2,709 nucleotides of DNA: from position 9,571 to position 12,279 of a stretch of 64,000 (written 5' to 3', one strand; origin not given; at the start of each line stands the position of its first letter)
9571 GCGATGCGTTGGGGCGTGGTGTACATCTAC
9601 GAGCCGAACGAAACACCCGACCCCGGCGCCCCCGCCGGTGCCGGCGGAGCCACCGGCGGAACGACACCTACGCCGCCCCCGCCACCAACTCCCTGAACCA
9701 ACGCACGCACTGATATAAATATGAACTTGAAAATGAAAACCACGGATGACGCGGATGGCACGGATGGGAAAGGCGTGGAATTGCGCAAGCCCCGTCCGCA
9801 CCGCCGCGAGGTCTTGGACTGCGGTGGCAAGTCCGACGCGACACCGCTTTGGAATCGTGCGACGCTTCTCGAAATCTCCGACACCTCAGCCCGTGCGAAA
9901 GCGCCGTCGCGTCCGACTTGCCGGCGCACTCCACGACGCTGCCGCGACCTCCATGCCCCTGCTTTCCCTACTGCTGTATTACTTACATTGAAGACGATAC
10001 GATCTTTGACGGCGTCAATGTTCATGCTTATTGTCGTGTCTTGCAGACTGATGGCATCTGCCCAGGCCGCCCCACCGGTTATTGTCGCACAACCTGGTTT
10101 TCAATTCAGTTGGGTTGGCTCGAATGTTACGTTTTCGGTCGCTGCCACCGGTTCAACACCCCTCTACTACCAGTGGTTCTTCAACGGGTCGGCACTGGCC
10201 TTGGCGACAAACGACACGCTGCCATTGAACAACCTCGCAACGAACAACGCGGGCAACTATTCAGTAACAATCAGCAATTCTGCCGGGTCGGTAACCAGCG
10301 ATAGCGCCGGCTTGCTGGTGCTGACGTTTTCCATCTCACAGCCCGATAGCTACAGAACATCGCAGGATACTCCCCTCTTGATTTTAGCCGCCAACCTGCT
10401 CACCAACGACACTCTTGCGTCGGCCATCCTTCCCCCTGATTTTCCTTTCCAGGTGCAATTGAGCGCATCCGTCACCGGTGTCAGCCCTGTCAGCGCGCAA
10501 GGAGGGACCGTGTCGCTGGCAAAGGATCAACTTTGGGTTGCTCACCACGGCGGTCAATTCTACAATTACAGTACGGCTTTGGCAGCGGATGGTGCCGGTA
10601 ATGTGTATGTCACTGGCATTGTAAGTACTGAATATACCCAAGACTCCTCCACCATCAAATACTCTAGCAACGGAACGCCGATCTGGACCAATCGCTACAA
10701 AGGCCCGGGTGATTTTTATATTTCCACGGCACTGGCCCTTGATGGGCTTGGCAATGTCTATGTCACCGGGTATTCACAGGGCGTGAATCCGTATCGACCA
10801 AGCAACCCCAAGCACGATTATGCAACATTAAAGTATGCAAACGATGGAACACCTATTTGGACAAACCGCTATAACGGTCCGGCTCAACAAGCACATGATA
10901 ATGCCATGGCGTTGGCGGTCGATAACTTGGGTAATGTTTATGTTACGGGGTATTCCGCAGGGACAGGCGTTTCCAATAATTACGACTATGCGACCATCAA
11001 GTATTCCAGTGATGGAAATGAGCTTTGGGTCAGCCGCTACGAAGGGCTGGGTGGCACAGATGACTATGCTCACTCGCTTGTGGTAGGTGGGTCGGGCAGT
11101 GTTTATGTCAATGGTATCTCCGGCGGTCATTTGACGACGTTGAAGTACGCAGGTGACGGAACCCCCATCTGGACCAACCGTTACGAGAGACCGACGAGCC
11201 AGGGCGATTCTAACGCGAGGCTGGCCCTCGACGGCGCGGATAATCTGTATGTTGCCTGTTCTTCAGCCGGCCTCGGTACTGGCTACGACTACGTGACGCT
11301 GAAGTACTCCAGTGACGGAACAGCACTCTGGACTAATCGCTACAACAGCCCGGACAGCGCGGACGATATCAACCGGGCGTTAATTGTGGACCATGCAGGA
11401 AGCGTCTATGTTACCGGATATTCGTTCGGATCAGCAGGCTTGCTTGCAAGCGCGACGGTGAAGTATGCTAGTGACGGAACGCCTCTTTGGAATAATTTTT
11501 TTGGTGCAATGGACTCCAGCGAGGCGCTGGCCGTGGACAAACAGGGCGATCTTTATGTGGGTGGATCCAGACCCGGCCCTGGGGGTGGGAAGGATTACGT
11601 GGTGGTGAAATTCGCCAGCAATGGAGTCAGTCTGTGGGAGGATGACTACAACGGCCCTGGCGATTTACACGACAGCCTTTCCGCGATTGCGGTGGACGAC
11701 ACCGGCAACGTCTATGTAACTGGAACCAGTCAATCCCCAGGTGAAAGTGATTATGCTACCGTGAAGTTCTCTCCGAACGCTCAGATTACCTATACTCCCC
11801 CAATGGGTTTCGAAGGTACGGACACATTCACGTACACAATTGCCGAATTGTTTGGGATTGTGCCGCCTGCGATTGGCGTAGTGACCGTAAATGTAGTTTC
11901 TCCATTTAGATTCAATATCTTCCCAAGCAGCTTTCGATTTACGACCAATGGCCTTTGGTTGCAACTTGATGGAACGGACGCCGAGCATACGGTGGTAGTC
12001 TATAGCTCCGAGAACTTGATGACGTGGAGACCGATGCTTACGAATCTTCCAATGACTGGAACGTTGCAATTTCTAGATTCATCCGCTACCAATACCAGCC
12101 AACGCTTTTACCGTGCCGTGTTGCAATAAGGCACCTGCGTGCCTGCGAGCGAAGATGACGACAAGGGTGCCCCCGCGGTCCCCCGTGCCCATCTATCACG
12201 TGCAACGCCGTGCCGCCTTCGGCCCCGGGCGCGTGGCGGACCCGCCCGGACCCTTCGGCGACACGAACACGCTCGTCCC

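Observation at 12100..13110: Four consecutive FYR-ending C-terminal modules in 1 kb: orphan 3' cassettes behind a surface-protein gene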

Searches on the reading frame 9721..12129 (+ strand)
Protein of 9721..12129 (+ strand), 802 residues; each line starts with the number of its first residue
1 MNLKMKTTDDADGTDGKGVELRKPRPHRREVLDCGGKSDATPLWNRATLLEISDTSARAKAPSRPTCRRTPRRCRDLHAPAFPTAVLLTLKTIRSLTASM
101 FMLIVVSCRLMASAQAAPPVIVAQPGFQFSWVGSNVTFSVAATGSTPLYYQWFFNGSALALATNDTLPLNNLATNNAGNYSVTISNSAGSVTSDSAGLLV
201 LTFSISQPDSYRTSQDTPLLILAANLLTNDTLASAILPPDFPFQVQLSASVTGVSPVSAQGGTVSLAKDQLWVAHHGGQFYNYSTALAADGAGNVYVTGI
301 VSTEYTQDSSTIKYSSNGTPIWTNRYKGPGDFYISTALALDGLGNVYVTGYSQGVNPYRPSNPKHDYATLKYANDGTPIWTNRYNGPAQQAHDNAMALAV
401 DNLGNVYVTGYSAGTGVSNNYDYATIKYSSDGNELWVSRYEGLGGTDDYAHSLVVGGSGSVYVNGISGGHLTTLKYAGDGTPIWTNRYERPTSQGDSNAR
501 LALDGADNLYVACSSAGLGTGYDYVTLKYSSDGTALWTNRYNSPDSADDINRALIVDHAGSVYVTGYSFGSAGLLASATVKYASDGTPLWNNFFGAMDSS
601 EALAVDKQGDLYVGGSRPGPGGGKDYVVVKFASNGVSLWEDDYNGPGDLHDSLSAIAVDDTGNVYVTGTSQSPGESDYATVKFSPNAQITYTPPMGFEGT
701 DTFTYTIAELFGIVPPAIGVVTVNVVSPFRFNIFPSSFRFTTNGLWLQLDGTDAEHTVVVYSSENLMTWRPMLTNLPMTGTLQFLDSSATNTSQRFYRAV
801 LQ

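Call 7: search_protein_families(library=pfam, proteins=[window:9721-12129:+], max_evalue=1)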
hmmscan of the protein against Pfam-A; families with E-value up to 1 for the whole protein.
window:9721-12129:+ (802 aa): 10 families
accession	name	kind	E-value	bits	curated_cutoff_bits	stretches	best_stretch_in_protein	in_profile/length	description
PF06739.17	SBBP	-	3e-22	78.7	20.5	4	388-414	8-34/38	Beta-propeller repeat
PF13927.12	Ig_3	-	3.4e-08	34.3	30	1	118-186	1-78/78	Immunoglobulin domain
PF13360.13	PQQ_2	-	4.7e-06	26.9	27.6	1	373-568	10-178/233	Outer membrane protein assembly factor BamB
PF17963.7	Big_9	-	5.8e-06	27.5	23.6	1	658-708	28-75/89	Bacterial Ig domain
PF07494.17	Reg_prop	-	1.8e-05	24.8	20.4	0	602-616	9-23/24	Two component regulator propeller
PF07679.22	I-set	-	3.4e-05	24.3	23.7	1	132-194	14-85/90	Immunoglobulin I-set domain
PF13895.12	Ig_2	-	0.00022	21.8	27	1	119-195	2-74/79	Immunoglobulin domain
PF17892.7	Cadherin_5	-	0.00065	19.9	26.5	1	676-708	50-82/98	Cadherin-like domain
PF00047.31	ig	-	0.091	13.5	21.8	1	131-193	6-79/81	Immunoglobulin domain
PF13953.12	PapC_C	-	0.43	10.9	27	0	657-672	28-43/66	PapC C-terminal domain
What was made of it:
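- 10018..12129 (+): Intact SBBP beta-propeller surface-protein gene (703 aa): signal peptide, Ig-like domain, SBBP repeats, Big_9, then FYR module 1 at 11932-12126. Pfam SBBP hit, E 3e-22 (call 7).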

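Call 48: search_protein_families(library=ncbifam, proteins=[window:10018-12129:+], max_evalue=0.1)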
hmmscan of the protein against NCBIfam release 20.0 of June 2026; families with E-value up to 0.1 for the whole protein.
window:10018-12129:+ (703 aa): 3 families
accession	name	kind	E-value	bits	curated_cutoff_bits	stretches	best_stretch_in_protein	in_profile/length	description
NF047494.1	Lepto_SBBP_lipo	equivalog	9.7e-39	133.3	400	4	214-381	109-278/466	SBBP repeat beta-propeller lipoprotein, LipL53 family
TIGR02608.1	delta_60_rpt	domain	3.6e-13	49.1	76.5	1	294-334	1-39/55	delta-60 repeat domain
NF012211.1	tand_rpt_95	domain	8.1e-05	22.5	90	1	567-627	27-87/98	tandem-95 repeat protein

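Call 62: find_homologous_proteins(query=window:10018-12129:+, max_evalue=1e-20)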
Query window:10018-12129:+ (703 aa): 5272 proteins with E <= 1e-20 among 8000 candidates; the best 120 are listed.
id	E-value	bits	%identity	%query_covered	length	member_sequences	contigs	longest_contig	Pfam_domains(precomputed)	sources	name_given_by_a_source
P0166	0.0e+0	1581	100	100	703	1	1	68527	PF07494.18,PF17963.8,PF13927.13,PF06739.18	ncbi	-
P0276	7.9e-263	892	43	59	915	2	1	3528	PF07494.18,PF13540.13,PF01436.28,PF06739.18,PF03527.21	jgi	-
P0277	4.1e-261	886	42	57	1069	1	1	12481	PF07679.23,PF13927.13,PF06739.18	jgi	jgi:uncharacterized delta-60 repeat protein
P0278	4.1e-242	823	46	60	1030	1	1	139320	PF07494.18,PF18962.8,PF14433.12,PF13540.13,PF24399.2,PF06739.18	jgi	jgi:uncharacterized delta-60 repeat protein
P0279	4.5e-232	790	42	59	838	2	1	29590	PF07494.18,PF13540.13,PF24399.2,PF06739.18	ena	-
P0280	1.1e-231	789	35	73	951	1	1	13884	PF06739.18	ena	-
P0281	2.5e-230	785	37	66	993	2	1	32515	PF07494.18,PF13860.13,PF01436.28,PF06739.18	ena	-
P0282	6.1e-230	783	43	57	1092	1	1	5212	PF07494.18,PF00028.24,PF27985.1,PF13540.13,PF06739.18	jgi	jgi:uncharacterized delta-60 repeat protein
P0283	8.5e-229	779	45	59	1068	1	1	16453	PF27520.1,PF24170.3,PF21832.2,PF18962.8,PF01436.28,PF06739.18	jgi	jgi:uncharacterized delta-60 repeat protein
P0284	1.6e-226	772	39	69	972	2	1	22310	PF24170.3,PF18962.8,PF13860.13,PF01436.28,PF06739.18,PF11910.15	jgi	jgi:uncharacterized delta-60 repeat protein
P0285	8.3e-225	766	46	59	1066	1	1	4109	PF18962.8,PF06739.18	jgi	jgi:uncharacterized delta-60 repeat protein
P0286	8.7e-220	750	41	60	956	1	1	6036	PF01436.28,PF06739.18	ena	-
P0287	3.8e-219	748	40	65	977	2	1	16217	PF07494.18,PF06739.18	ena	-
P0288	2.1e-218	745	43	59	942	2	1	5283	PF07494.18,PF17164.11,PF13540.13,PF10049.15,PF01436.28,PF06739.18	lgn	-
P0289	4.1e-218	744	43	64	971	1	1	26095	PF05265.21,PF06739.18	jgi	jgi:uncharacterized delta-60 repeat protein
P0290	2.9e-211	722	47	59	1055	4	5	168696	PF17164.11,PF20101.5,PF18962.8,PF24399.2,PF06739.18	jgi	-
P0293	5.9e-209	714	42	70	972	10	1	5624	PF18962.8,PF13540.13,PF01436.28,PF06739.18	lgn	-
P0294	1.4e-208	713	45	65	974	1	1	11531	PF18962.8,PF13540.13,PF01436.28,PF06739.18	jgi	jgi:uncharacterized delta-60 repeat protein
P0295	3.9e-208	711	44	59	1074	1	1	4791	PF07494.18,PF18962.8,PF14433.12,PF13540.13,PF24399.2,PF01436.28,PF06739.18,PF22544.3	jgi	jgi:uncharacterized delta-60 repeat protein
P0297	8.8e-203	693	42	64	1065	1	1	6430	PF07494.18,PF18962.8,PF13540.13,PF01436.28,PF06739.18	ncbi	-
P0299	1.4e-201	690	36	69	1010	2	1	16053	PF18962.8,PF06739.18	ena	-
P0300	3.7e-201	688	42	73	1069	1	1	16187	PF07494.18,PF18962.8,PF06806.20,PF06739.18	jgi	-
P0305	4.8e-196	671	41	57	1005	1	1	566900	PF24170.3,PF18962.8,PF06739.18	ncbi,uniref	ncbi:SBBP repeat-containing protein [Paraflavisolibacter sp. H34]|uniref:SBBP repeat-containing prot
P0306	3.1e-195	669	42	59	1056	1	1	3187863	PF18962.8,PF20844.3,PF06739.18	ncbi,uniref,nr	ncbi:SBBP repeat-containing protein [Hymenobacter sp. YC55]|uniref:SBBP repeat-containing protein n=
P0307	3.6e-195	668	47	60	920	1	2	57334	PF07494.18,PF24170.3,PF18962.8,PF14433.12,PF13540.13,PF24399.2,PF13860.13,PF01436.28,PF06739.18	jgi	-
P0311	1.0e-192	660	43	59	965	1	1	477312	PF20604.4,PF18962.8,PF06806.20,PF06739.18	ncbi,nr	ncbi:MAG: SBBP repeat-containing protein [Bacteroidetes bacterium]|nr:SBBP repeat-containing protein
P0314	5.7e-192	658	38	59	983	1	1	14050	PF07494.18,PF24170.3,PF18962.8,PF13540.13,PF01436.28,PF06739.18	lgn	-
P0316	9.4e-190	650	43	60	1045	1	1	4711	PF07494.18,PF24170.3,PF24839.2,PF18962.8,PF13540.13,PF24399.2,PF13860.13,PF06739.18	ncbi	-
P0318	8.1e-189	647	42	64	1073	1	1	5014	PF07494.18,PF18962.8,PF06739.18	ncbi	-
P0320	9.9e-188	644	41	64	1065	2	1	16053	PF18962.8,PF06739.18,PF11910.15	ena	-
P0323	8.6e-187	641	41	59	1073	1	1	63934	PF07494.18,PF18962.8,PF06739.18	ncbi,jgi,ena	-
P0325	1.2e-186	640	39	60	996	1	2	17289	PF07494.18,PF24170.3,PF18962.8,PF13540.13,PF06739.18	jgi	jgi:uncharacterized delta-60 repeat protein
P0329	2.4e-183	629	38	59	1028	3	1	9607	PF07494.18,PF18962.8,PF13540.13,PF24399.2,PF06739.18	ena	-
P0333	1.5e-181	623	39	59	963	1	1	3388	PF07494.18,PF18962.8,PF13540.13,PF01436.28,PF06739.18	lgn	-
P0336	1.3e-180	620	40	59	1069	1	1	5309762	PF18962.8,PF20844.3,PF06150.18,PF06739.18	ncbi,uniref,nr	ncbi:SBBP repeat-containing protein [Hymenobacter volaticus]|uniref:SBBP repeat-containing protein n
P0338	4.8e-180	618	42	59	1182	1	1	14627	PF07494.18,PF18962.8,PF06739.18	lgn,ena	-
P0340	5.1e-179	615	38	71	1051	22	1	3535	PF07494.18,PF17164.11,PF24170.3,PF18962.8,PF13540.13,PF24399.2,PF06739.18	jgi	jgi:uncharacterized delta-60 repeat protein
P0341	6.0e-179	615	39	65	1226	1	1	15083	PF07494.18,PF18962.8,PF06739.18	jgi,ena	-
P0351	2.0e-176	606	38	78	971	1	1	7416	PF07494.18,PF24170.3,PF18962.8,PF13540.13,PF01436.28,PF06739.18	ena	-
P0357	5.8e-175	602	38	97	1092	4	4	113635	PF07679.23,PF17164.11,PF17963.8,PF13927.13,PF06739.18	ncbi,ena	-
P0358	7.2e-175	601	44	60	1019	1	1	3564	PF24170.3,PF18962.8,PF06739.18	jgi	jgi:uncharacterized delta-60 repeat protein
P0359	8.0e-175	601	42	59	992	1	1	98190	PF07494.18,PF18962.8,PF13540.13,PF01436.28,PF06739.18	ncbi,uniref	ncbi:SBBP repeat-containing protein [Paraflavisolibacter sp. H34]|uniref:SBBP repeat-containing prot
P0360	1.1e-174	601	39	60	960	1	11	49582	PF07494.18,PF24170.3,PF18962.8,PF13540.13,PF01436.28,PF06739.18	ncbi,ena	-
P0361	2.2e-174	600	38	60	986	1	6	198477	PF17164.11,PF18962.8,PF13860.13,PF06739.18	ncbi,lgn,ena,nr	ncbi:MAG: T9SS type A sorting domain-containing protein [FCB group bacterium]|nr:T9SS type A sorting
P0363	7.2e-174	598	44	59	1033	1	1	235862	PF24170.3,PF18962.8,PF13629.13,PF13540.13,PF20622.5,PF20333.4,PF18697.8,PF01436.28,PF06739.18,PF11910.15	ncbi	-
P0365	4.4e-173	595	40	59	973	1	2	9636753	PF07494.18,PF24170.3,PF18962.8,PF01436.28,PF06739.18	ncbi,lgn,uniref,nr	ncbi:SBBP repeat-containing protein [Niastella sp. OAS944]|uniref:SBBP repeat-containing protein n=1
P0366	8.5e-173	594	37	71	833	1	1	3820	PF07494.18,PF24170.3,PF18962.8,PF13540.13,PF24399.2,PF06739.18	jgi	-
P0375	3.1e-170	586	33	96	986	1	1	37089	PF07494.18,PF24170.3,PF18962.8,PF13540.13,PF01436.28,PF06739.18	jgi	jgi:uncharacterized delta-60 repeat protein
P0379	2.3e-167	576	43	59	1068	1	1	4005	PF18962.8,PF06739.18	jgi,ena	-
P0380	5.9e-167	575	42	59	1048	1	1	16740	PF18962.8,PF06739.18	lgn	-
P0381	6.3e-167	575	43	59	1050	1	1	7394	PF07494.18,PF24170.3,PF18962.8,PF06739.18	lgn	-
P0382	1.4e-166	574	38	62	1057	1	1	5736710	PF18962.8,PF06739.18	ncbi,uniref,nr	ncbi:SBBP repeat-containing protein [Hymenobacter tibetensis]|uniref:SBBP repeat-containing protein 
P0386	1.1e-165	571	39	59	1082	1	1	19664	PF07494.18,PF18962.8,PF06739.18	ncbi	-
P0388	2.4e-165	570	45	59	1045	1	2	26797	PF07494.18,PF18962.8,PF14433.12,PF13540.13,PF01436.28,PF06739.18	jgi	jgi:uncharacterized delta-60 repeat protein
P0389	2.7e-165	570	41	64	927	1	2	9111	PF24170.3,PF18962.8,PF13860.13,PF06739.18,PF11910.15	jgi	jgi:uncharacterized delta-60 repeat protein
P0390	3.4e-165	569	45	57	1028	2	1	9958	PF18938.7,PF07494.18,PF17164.11,PF18962.8,PF13540.13,PF01436.28,PF06739.18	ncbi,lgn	ncbi:MAG: SBBP repeat-containing protein [candidate division WOR-3 bacterium]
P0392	3.4e-164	566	40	59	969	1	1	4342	PF07494.18,PF18962.8,PF06739.18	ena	-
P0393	4.4e-164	566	40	61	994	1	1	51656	PF07494.18,PF18962.8,PF13540.13,PF06739.18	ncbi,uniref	ncbi:SBBP repeat-containing protein [Paraflavisolibacter sp. H34]|uniref:SBBP repeat-containing prot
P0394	4.5e-164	566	36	71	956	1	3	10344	PF07494.18,PF24170.3,PF18962.8,PF13540.13,PF06739.18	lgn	-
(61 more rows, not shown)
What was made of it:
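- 10018..12129 (+): The same 703-aa protein is called in the NCBI record (P0166, call 62).
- Closest known: T9SS C-terminal sorting domain. Same: SBBP homologues in Bacteroidota and the FCB group carry PF18962 where this protein carries the FYR module (call 62).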

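Call 63: find_encoding_contigs(protein=P0357, flank=5000, max_places=4)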
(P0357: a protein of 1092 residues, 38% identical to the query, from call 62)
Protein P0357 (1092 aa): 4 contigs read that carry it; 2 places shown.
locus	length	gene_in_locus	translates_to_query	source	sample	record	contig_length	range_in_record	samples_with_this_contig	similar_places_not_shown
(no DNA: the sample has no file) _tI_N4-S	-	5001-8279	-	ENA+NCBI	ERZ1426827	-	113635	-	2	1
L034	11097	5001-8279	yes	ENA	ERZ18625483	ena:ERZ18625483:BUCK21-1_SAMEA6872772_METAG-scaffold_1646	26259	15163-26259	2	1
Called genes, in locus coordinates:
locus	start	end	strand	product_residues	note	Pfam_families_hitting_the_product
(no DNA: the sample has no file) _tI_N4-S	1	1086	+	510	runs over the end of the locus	PF20245:DUF6600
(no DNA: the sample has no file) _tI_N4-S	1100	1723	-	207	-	-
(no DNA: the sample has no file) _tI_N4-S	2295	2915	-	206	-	PF00072:Response_reg, PF00196:GerE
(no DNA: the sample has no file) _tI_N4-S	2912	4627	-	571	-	PF00512:HisKA, PF02518:HATPase_c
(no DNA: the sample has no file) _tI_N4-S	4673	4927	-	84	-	-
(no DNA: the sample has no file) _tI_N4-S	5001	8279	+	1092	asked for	PF06739:SBBP (faint), PF07679:I-set (faint), PF17164:DUF5122 (faint), PF13927:Ig_3, PF17963:Big_9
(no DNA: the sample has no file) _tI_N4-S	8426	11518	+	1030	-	PF05345:He_PIG, PF18998:Flg_new_2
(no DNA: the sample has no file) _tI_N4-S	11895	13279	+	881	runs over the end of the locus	PF16313:DUF4953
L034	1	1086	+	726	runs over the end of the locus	PF20245:DUF6600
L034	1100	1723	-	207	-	-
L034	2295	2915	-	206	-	PF00072:Response_reg, PF00196:GerE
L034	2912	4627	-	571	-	PF00512:HisKA, PF02518:HATPase_c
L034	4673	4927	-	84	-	-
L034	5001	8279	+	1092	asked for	PF06739:SBBP (faint), PF07679:I-set (faint), PF17164:DUF5122 (faint), PF13927:Ig_3, PF17963:Big_9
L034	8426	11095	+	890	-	?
